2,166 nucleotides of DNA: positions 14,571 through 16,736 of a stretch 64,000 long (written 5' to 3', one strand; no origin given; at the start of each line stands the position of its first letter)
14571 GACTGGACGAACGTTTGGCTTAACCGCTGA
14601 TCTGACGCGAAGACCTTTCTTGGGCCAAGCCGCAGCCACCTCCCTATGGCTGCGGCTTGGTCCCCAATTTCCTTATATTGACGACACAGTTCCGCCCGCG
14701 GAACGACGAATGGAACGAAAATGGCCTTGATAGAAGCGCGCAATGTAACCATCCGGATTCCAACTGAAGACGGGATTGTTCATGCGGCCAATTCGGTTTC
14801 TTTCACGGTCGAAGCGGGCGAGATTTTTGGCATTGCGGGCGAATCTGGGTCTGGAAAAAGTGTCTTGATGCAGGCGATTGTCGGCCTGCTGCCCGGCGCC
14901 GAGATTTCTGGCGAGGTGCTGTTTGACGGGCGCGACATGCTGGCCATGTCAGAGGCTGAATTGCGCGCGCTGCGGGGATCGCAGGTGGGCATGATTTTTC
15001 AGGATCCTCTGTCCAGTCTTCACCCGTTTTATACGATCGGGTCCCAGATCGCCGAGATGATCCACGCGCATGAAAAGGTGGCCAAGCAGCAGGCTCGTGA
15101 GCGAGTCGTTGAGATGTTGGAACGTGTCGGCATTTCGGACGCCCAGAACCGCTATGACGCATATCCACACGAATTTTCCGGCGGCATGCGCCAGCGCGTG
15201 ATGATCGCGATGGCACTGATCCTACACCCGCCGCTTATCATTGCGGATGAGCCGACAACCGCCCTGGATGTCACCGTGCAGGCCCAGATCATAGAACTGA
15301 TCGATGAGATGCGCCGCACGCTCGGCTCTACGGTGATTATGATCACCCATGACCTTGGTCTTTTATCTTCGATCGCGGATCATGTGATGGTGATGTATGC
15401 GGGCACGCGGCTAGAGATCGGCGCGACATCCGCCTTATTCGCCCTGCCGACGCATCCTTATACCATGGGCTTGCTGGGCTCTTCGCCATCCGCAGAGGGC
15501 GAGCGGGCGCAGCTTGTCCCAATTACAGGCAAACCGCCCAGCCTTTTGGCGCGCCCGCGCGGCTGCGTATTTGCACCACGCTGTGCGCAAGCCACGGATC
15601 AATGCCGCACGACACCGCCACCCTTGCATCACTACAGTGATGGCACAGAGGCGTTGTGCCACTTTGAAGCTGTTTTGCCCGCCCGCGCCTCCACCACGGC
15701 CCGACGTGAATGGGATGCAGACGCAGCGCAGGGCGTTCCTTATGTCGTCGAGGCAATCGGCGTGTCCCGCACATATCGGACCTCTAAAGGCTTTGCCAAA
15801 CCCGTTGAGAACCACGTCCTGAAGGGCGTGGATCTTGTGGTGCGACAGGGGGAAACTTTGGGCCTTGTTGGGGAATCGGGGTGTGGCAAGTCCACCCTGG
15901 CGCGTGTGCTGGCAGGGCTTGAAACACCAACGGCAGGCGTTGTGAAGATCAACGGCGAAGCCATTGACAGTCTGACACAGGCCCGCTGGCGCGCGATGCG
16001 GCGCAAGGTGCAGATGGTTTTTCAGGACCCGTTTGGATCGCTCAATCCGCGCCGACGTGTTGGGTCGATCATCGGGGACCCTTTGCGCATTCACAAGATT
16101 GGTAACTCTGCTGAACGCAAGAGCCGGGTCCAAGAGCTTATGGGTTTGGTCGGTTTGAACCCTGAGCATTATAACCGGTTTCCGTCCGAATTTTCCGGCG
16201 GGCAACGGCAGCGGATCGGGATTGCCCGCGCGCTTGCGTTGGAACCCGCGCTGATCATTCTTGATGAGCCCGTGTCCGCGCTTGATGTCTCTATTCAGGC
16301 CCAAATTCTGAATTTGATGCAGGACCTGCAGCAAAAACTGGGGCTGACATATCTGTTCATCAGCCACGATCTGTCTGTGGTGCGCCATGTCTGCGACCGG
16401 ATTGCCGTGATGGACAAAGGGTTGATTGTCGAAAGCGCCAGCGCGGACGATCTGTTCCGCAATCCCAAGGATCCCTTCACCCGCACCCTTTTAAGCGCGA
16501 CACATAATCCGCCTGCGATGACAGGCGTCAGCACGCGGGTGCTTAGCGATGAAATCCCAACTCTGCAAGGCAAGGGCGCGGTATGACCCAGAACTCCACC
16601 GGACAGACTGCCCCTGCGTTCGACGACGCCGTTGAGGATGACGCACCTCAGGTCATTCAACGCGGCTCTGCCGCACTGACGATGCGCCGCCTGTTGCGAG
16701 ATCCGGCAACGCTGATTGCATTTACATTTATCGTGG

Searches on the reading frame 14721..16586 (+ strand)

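Call 82: search_protein_families(library=pfam, proteins=[window:14721-16586:+], max_evalue=0.00001)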
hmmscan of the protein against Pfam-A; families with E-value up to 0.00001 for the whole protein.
window:14721-16586:+ (621 aa): 6 families
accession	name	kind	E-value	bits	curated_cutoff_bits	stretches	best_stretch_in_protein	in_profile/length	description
PF00005.33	ABC_tran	-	3.9e-69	232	25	2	367-518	1-136/137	ABC transporter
PF08352.17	oligo_HPY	-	1.9e-23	83.1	27.1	1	232-295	2-65/65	Oligopeptide/dipeptide transporter, C-terminal region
PF13304.12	AAA_21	-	6.6e-17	62.9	27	1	130-216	220-304/304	AAA domain, putative AbiEii toxin, Type IV TA system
PF02463.25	SMC_N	-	5.4e-13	49.3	40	1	35-224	26-211/220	RecF/RecN/SMC N terminal domain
PF13555.12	AAA_29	-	2.7e-07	30.7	27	0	27-60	16-49/61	P-loop containing region of AAA domain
PF00004.35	AAA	-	1.4e-06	29.2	21.2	0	382-435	3-51/131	ATPase family associated with various cellular activities (AAA)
